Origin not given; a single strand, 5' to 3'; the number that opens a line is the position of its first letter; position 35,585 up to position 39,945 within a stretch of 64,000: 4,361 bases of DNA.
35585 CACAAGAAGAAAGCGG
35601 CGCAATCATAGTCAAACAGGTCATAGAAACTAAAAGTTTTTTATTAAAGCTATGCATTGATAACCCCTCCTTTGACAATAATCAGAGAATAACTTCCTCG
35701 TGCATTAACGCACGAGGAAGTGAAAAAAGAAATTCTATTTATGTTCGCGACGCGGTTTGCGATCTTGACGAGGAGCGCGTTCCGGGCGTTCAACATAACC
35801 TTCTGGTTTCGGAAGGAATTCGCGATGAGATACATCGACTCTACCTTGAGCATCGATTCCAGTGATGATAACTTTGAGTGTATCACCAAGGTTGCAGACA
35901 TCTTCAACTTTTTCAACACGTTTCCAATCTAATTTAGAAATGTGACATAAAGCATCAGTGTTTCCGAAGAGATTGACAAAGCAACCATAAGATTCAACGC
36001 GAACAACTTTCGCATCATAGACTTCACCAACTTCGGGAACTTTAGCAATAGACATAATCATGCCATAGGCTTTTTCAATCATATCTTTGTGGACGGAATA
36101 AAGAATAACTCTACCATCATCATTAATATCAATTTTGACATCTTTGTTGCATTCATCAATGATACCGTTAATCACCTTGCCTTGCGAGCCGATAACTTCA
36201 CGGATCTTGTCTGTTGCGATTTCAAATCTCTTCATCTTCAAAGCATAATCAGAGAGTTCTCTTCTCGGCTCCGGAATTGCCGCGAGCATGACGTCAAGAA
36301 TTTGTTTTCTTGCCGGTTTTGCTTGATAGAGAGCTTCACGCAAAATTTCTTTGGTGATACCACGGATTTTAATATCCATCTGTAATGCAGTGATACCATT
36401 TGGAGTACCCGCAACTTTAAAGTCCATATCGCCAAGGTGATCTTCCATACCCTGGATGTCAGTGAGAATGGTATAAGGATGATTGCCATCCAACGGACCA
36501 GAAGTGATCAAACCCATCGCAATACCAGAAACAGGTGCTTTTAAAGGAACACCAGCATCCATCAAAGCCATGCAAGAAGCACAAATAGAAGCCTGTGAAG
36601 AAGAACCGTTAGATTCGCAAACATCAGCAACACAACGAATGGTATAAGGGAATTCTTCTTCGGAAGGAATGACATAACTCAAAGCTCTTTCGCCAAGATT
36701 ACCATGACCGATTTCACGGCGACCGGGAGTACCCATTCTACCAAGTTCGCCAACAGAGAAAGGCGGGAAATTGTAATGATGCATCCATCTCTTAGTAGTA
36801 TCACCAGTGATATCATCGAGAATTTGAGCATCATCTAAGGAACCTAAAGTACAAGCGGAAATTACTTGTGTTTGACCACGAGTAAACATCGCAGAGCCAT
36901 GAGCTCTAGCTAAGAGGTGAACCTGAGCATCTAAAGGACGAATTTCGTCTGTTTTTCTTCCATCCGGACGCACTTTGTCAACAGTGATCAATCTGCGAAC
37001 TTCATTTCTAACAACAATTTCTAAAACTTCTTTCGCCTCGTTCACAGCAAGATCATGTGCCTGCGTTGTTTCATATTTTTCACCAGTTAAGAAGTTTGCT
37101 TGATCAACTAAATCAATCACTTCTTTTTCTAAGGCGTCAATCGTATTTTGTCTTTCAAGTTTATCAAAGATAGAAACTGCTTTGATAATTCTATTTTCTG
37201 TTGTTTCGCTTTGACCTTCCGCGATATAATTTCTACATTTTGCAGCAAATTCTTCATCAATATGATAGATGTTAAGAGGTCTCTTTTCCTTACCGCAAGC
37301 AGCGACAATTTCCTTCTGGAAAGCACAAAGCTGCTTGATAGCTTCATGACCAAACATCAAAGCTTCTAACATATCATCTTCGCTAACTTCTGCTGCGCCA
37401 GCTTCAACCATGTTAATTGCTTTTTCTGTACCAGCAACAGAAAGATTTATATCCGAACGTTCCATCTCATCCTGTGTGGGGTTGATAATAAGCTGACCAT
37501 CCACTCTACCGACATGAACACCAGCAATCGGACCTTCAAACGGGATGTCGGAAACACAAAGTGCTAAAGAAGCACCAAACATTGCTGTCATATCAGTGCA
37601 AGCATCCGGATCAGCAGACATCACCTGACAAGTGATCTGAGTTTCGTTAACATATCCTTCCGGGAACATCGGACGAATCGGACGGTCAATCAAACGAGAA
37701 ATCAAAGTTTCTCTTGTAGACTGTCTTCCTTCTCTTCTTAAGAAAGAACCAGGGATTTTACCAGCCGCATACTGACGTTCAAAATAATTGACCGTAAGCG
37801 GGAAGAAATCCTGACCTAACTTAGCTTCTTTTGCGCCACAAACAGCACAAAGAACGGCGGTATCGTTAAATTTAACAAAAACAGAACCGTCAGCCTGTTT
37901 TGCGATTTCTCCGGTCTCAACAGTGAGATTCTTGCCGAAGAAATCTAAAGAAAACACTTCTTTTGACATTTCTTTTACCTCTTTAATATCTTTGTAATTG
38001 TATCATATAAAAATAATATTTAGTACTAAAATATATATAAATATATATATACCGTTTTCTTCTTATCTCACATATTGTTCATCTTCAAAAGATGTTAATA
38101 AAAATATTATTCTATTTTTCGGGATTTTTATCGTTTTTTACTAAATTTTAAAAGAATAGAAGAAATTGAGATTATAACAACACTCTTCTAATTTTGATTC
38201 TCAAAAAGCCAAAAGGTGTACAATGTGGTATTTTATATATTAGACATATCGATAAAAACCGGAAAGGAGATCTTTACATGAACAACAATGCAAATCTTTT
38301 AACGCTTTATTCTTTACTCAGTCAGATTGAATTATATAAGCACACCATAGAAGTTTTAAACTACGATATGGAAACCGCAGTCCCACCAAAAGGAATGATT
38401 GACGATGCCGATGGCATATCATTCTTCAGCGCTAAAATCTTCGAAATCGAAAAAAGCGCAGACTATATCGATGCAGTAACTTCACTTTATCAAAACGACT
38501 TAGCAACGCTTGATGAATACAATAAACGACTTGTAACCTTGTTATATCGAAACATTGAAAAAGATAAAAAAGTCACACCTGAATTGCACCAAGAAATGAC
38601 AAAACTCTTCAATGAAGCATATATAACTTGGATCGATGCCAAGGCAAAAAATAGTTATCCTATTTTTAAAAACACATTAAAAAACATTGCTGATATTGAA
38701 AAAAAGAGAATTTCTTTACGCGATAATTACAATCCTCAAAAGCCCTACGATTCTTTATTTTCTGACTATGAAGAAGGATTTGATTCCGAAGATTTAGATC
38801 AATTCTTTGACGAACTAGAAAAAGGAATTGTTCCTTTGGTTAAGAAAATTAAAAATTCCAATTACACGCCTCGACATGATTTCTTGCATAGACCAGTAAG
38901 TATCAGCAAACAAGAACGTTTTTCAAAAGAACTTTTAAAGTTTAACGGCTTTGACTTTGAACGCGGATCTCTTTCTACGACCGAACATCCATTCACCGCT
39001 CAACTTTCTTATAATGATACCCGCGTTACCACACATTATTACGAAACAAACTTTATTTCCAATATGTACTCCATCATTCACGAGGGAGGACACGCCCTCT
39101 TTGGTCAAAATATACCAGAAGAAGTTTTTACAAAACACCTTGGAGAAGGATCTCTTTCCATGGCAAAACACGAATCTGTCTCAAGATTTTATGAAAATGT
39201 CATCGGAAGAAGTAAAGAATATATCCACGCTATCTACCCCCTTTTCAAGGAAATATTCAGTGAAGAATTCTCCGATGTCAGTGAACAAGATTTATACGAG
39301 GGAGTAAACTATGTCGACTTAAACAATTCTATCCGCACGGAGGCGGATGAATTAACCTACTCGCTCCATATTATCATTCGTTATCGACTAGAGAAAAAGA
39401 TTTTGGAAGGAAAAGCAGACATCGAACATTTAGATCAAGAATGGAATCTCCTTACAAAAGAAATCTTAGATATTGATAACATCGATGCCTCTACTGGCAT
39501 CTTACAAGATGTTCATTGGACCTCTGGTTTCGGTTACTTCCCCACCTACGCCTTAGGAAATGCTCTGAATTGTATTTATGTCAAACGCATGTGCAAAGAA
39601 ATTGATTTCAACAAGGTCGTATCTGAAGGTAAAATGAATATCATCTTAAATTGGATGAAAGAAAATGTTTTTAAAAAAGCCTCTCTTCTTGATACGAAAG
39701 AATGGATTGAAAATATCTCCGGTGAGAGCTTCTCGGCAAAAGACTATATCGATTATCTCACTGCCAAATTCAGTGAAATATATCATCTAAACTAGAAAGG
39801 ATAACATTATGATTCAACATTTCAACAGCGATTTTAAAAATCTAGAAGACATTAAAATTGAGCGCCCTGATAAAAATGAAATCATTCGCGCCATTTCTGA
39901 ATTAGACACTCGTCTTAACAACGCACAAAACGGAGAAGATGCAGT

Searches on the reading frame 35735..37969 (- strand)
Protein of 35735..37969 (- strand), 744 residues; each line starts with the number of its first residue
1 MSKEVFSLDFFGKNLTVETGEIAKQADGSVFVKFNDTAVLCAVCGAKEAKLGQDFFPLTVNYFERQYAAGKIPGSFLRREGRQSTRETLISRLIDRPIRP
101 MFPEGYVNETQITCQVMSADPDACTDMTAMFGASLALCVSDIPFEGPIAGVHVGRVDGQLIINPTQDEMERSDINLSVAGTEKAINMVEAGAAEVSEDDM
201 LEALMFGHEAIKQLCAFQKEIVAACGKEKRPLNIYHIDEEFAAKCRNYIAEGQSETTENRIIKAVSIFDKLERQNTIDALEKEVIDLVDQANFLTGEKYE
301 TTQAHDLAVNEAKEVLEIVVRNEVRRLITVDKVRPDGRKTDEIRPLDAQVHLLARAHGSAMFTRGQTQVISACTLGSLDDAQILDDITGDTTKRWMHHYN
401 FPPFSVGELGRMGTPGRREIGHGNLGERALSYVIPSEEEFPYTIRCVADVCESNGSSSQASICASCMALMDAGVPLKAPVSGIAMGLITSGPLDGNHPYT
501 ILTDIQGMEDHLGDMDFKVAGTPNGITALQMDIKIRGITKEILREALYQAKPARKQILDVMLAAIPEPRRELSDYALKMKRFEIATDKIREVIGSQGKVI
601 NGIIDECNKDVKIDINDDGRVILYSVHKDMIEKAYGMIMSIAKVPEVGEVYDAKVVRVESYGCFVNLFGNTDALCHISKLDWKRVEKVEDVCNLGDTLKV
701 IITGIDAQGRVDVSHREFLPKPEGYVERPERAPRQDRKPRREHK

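Call 52: search_protein_families(library=pfam, proteins=[window:35735-37969:-], max_evalue=0.00001)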
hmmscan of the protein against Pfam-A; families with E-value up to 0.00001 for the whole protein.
window:35735-37969:- (744 aa): 5 families
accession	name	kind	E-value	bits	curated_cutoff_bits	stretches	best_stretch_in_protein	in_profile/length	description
PF01138.27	RNase_PH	-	1.8e-61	206.7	25.5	2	13-143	3-130/130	3' exoribonuclease family, domain 1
PF03725.20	RNase_PH_C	-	2.9e-23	82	20.8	1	146-210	1-67/67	3' exoribonuclease family, domain 2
PF00575.29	S1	-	1.3e-16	61.2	22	1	645-716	2-74/74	S1 RNA binding domain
PF03726.19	PNPase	-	2.7e-06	28.2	24.6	1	255-339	8-81/81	Polyribonucleotide nucleotidyltransferase, RNA binding domain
PF00013.35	KH_1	-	7.4e-06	26.1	21.5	0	581-639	3-65/66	KH domain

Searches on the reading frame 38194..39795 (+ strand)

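Call 52: search_protein_families(library=pfam, proteins=[window:38194-39795:+], max_evalue=0.00001)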
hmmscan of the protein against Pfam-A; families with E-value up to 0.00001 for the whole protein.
window:38194-39795:+ (533 aa): 1 family
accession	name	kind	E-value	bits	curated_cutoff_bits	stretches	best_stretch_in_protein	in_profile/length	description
PF02074.21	Peptidase_M32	-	7.1e-148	493.7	25.1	1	40-526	4-489/489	Carboxypeptidase Taq (M32) metallopeptidase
